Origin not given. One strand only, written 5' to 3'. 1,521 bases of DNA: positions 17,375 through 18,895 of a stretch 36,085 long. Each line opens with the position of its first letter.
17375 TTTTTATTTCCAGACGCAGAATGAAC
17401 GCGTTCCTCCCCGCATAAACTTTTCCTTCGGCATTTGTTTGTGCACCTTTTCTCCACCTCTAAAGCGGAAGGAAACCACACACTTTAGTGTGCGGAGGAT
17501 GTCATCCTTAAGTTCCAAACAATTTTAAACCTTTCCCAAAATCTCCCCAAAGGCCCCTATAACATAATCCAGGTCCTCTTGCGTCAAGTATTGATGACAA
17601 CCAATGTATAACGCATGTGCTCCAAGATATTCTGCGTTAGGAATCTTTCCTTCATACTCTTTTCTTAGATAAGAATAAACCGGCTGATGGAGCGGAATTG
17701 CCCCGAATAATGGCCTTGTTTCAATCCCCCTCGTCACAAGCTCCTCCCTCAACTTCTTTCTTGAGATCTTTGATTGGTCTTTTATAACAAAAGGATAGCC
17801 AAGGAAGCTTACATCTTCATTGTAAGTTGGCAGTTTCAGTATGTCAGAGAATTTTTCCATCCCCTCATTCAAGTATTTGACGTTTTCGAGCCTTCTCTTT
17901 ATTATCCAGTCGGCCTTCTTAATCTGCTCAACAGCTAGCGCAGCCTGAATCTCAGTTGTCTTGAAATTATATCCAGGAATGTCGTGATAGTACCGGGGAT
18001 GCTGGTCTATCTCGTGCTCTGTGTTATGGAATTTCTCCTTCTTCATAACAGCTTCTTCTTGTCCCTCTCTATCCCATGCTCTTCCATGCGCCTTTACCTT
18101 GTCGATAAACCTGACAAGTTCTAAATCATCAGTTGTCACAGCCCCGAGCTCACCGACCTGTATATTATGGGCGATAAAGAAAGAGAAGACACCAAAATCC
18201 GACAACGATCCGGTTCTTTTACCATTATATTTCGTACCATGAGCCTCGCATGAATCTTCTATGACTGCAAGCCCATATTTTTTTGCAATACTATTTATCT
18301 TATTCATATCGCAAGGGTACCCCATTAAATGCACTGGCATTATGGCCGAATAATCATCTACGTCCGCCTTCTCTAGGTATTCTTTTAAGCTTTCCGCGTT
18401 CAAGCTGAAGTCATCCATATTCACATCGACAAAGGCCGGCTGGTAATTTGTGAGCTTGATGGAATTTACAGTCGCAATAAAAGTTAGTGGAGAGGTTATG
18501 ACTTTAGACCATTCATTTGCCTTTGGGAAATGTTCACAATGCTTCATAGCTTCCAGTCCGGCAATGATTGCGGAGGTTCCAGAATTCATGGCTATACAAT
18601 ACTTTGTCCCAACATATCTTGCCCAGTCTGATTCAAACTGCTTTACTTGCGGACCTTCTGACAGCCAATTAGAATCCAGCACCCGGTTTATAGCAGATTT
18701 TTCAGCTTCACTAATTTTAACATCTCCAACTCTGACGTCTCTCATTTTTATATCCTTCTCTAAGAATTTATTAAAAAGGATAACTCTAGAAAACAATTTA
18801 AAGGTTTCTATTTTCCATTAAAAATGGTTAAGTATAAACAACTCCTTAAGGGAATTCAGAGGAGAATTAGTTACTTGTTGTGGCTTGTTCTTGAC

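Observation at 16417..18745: Lys-to-His DegT-family enzyme next to Gmd: predicted GDP-3,6-dideoxyhexose (colitose-like) branch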

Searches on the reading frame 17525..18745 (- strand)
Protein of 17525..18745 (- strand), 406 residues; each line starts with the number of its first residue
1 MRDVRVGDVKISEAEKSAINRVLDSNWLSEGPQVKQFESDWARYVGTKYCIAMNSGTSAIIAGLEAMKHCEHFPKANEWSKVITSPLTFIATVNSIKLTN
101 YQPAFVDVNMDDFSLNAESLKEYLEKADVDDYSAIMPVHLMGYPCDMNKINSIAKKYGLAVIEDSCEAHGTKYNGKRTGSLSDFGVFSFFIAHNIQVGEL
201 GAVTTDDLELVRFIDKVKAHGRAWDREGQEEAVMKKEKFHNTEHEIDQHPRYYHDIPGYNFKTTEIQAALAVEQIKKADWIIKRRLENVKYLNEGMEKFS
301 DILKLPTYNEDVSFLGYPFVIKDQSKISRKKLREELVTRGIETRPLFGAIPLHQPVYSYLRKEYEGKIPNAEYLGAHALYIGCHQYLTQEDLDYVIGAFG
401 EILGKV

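Call 5: search_solved_structures(query=window:17525-18745:-, max_evalue=0.00001, show_alignments=4)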
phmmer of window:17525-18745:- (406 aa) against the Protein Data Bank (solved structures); distinct sequences matched with E-value up to 0.00001: 56.
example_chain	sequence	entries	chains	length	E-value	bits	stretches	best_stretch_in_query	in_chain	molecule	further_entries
7b0d_A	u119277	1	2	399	1.2e-53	185.6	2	11-221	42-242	Glutamine--scyllo-inositol transaminase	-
3bcx_A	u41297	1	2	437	1.8e-53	185.1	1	23-404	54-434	CDP-6-deoxy-L-threo-D-glycero-4-hexulose-3-dehydrase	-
3bb8_A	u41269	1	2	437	3.3e-52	180.9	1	23-404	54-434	CDP-4-keto-6-deoxy-D-glucose-3-dehydrase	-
2gms_A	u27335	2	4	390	4.4e-52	180.5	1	13-395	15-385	Putative pyridoxamine 5-phosphate-dependent dehydrase, Wbdk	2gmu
3b8x_A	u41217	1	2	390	4.1e-51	177.3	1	13-395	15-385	Pyridoxamine 5-phosphate-dependent dehydrase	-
2r0t_A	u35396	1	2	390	7.6e-51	176.4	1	13-395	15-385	Pyridoxamine 5-phosphate-dependent dehydrase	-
3gr9_A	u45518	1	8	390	2e-50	175.1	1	13-395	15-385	ColD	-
3bn1_A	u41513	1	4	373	5.7e-44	153.8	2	11-213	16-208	Perosamine synthetase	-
3dr7_A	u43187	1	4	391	7e-44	153.5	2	11-213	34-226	Putative perosamine synthetase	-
3dr4_A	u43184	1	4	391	9.6e-44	153.1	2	11-213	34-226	Putative perosamine synthetase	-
7b0m_AAA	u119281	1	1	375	4.1e-42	147.7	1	9-208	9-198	Sugar aminotransferase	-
1mdo_A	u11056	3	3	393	1.2e-38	136.3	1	14-404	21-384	ArnB aminotransferase | UDP-4-amino-4-deoxy-L-arabinose--oxoglutarate aminotransferase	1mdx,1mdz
4oca_A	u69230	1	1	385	1.7e-38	135.8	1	14-404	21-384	UDP-4-amino-4-deoxy-L-arabinose--oxoglutarate aminotransferase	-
7l7x_AAA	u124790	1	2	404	3.7e-37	131.4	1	12-400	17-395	DegT/DnrJ/EryC1/StrS aminotransferase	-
8sng_A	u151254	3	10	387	3.1e-36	128.3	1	11-404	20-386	UDP-4-amino-4-deoxy-L-arabinose--oxoglutarate aminotransferase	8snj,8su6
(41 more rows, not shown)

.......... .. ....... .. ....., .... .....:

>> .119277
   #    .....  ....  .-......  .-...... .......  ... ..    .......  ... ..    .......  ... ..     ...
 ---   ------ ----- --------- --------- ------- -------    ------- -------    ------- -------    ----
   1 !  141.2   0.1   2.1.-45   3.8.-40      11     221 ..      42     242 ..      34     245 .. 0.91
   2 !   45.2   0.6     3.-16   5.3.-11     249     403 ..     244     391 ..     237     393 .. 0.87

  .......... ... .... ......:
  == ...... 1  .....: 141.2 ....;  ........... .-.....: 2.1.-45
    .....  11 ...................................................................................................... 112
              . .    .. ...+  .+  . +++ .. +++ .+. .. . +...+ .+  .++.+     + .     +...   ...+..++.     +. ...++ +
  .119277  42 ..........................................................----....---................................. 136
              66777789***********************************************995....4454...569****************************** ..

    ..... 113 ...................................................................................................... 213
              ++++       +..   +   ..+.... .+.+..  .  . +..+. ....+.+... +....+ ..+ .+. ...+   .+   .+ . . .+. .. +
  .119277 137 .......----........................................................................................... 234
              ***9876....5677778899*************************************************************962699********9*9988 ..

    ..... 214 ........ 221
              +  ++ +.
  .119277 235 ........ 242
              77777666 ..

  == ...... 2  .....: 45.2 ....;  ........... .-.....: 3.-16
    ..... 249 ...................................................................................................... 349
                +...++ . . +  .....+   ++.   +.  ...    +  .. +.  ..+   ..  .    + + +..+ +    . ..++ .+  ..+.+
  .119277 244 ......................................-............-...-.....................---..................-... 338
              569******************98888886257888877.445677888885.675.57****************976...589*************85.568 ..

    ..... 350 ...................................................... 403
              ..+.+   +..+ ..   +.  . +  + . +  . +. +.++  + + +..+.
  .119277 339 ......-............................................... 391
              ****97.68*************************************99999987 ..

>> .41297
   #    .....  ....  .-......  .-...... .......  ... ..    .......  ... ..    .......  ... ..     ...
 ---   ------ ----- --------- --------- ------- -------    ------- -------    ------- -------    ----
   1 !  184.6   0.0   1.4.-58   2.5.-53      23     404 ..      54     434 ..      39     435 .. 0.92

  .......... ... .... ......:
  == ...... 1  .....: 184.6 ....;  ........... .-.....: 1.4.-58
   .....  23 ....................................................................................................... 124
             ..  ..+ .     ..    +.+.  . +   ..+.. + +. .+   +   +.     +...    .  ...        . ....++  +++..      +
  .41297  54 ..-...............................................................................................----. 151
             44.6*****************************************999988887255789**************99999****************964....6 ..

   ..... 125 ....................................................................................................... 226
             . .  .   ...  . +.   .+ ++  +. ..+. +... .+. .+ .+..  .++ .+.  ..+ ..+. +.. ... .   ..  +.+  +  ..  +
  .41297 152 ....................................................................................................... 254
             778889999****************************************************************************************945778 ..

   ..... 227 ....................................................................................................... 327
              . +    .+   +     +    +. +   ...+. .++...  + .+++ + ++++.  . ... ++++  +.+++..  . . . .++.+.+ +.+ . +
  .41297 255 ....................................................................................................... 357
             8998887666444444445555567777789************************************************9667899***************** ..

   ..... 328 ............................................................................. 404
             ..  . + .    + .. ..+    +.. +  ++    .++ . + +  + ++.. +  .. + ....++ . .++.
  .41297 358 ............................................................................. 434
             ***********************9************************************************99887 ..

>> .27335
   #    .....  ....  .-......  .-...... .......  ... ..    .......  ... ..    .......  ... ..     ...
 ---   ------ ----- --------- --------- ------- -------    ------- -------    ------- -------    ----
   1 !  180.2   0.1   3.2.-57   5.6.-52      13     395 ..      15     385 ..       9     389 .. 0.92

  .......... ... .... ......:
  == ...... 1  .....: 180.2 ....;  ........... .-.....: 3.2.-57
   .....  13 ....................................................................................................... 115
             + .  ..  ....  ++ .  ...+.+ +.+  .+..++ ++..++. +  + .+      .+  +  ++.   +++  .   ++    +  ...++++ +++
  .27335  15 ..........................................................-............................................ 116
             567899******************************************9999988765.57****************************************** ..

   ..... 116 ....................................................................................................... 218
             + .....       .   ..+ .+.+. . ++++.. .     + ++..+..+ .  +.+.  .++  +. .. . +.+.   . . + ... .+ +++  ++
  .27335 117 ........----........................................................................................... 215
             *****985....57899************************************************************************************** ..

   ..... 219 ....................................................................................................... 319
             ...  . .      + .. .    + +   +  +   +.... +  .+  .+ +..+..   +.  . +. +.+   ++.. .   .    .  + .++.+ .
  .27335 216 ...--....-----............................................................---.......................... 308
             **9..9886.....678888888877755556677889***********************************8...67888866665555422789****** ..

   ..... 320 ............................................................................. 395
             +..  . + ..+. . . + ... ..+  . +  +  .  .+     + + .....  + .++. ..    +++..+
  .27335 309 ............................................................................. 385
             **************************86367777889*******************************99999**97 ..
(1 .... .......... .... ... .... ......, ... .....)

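Call 6: search_protein_families(library=ncbifam, proteins=[window:17525-18745:-])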
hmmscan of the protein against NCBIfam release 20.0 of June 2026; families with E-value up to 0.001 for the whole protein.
window:17525-18745:- (406 aa): 7 families
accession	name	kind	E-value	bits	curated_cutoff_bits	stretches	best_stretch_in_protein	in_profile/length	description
NF011936.0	PRK15407.1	equivalog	1.7e-73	247.8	423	1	16-403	50-436/440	lipopolysaccharide biosynthesis protein RfbH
TIGR03588.1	PseC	equivalog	1.7e-73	247.7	423.5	1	8-402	6-379/380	UDP-4-amino-4,6-dideoxy-N-acetyl-beta-L-altrosamine transaminase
TIGR04181.1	NHT_00031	hypoth_equivalog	1.8e-59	201.5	420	2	11-214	8-217/359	LegC family aminotransferase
NF008658.2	PRK11658.1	equivalog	5.5e-50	170.1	631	1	11-404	12-378/379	UDP-4-amino-4-deoxy-L-arabinose aminotransferase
NF008687.0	PRK11706.1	equivalog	7.7e-38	130.2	375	1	14-398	12-369/375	dTDP-4-amino-4,6-dideoxygalactose transaminase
TIGR02379.1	ECA_wecE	subfamily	1e-31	110.1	434.85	1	30-396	29-368/376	dTDP-4-amino-4,6-dideoxy-D-glucose transaminase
TIGR04427.1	PLP_DesI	equivalog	1.4e-31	110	650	1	18-229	37-236/390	dTDP-4-dehydro-6-deoxyglucose aminotransferase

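Call 7: search_protein_families(library=pfam, proteins=[window:17525-18745:-])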
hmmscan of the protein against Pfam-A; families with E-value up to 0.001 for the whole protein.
window:17525-18745:- (406 aa): 1 family
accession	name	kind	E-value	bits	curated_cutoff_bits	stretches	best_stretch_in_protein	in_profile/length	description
PF01041.23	DegT_DnrJ_EryC1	-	1.1e-93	314.8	19.8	1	11-398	3-358/360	DegT/DnrJ/EryC1/StrS aminotransferase family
